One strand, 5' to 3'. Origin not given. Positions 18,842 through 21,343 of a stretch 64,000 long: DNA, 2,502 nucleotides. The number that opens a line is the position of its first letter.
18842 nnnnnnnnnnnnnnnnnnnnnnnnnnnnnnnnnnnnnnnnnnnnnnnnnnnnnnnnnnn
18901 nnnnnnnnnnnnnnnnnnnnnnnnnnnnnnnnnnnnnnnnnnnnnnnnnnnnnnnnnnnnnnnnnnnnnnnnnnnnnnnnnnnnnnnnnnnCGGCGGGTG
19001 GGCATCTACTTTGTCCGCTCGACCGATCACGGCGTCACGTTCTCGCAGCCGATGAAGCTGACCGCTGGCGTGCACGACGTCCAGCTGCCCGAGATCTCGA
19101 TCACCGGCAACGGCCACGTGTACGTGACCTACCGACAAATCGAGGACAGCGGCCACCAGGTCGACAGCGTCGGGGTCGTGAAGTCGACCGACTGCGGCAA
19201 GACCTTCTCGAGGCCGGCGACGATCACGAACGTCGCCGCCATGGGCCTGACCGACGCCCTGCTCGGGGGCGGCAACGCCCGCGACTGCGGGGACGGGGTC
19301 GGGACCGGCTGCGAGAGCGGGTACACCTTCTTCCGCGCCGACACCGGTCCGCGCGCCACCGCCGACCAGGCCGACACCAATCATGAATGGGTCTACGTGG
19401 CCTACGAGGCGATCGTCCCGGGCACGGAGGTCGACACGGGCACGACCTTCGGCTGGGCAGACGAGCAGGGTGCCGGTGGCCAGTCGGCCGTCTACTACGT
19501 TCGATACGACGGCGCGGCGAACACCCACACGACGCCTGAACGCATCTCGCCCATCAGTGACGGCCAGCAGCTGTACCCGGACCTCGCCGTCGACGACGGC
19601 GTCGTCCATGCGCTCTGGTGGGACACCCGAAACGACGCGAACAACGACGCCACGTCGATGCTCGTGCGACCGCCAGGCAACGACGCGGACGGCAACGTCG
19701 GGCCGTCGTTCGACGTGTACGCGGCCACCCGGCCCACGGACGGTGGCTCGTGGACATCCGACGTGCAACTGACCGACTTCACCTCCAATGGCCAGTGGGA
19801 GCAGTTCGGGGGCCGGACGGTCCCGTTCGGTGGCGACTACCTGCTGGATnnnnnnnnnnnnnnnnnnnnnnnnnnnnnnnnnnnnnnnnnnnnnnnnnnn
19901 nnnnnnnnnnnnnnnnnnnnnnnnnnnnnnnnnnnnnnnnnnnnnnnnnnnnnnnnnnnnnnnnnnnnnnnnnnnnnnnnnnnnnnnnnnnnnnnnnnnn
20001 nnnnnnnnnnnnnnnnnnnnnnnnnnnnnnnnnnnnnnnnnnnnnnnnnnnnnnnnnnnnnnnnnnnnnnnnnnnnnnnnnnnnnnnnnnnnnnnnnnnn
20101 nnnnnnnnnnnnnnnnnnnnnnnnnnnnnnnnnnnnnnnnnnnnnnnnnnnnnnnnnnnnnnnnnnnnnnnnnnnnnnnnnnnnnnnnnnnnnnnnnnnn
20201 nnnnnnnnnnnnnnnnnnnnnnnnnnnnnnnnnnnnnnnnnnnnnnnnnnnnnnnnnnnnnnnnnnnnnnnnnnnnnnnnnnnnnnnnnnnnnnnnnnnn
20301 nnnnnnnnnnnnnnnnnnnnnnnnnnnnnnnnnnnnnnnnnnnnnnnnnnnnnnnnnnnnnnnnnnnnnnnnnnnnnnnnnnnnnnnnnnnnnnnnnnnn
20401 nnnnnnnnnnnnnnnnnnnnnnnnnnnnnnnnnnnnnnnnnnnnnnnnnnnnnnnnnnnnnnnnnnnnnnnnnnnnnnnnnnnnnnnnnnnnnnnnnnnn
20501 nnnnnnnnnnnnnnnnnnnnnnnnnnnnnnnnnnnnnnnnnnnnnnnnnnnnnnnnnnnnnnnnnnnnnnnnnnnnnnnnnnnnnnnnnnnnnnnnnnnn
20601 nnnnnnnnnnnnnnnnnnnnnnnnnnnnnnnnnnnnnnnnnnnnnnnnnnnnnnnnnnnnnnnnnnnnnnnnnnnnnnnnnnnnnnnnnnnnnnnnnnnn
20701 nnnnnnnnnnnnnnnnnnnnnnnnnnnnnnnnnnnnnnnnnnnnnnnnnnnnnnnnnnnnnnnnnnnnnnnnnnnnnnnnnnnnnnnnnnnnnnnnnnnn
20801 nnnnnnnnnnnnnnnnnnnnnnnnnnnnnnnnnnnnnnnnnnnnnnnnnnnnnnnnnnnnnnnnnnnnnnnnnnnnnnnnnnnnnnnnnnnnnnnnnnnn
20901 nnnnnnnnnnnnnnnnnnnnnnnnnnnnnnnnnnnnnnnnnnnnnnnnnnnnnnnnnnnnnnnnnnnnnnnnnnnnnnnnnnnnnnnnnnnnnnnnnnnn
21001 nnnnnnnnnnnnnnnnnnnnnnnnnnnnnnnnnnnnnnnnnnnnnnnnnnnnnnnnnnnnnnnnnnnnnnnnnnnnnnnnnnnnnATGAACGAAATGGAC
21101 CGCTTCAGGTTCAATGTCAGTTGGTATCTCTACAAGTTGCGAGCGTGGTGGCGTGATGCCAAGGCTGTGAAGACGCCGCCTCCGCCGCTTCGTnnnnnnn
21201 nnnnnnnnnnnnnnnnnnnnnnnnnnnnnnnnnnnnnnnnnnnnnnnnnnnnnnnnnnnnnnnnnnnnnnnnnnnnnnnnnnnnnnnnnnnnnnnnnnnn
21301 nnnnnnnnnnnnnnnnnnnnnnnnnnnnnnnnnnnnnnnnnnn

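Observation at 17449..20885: Cassette-like array: four same-strand repeat copies alternating with three exported-protein genes, one bracketed by a perfect 19-nt direct repeat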

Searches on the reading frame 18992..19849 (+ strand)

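Call 16: search_protein_families(library=pfam, max_evalue=0.01, proteins=[window:18992-19849:+])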
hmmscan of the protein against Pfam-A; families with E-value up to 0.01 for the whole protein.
window:18992-19849:+ (286 aa): 1 family
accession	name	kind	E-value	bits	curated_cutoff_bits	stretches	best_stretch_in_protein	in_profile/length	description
PF13088.12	BNR_2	-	0.0011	18.8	31.4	0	5-26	82-103/277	BNR repeat-like domain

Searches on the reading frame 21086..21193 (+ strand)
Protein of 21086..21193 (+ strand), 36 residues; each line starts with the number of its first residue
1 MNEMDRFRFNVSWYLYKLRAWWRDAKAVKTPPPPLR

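Call 80: find_encoding_contigs(protein=window:21086-21193:+, flank=8000, max_places=6)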
Protein window:21086-21193:+ (36 aa): no gene with exactly this product is on record in the collection.
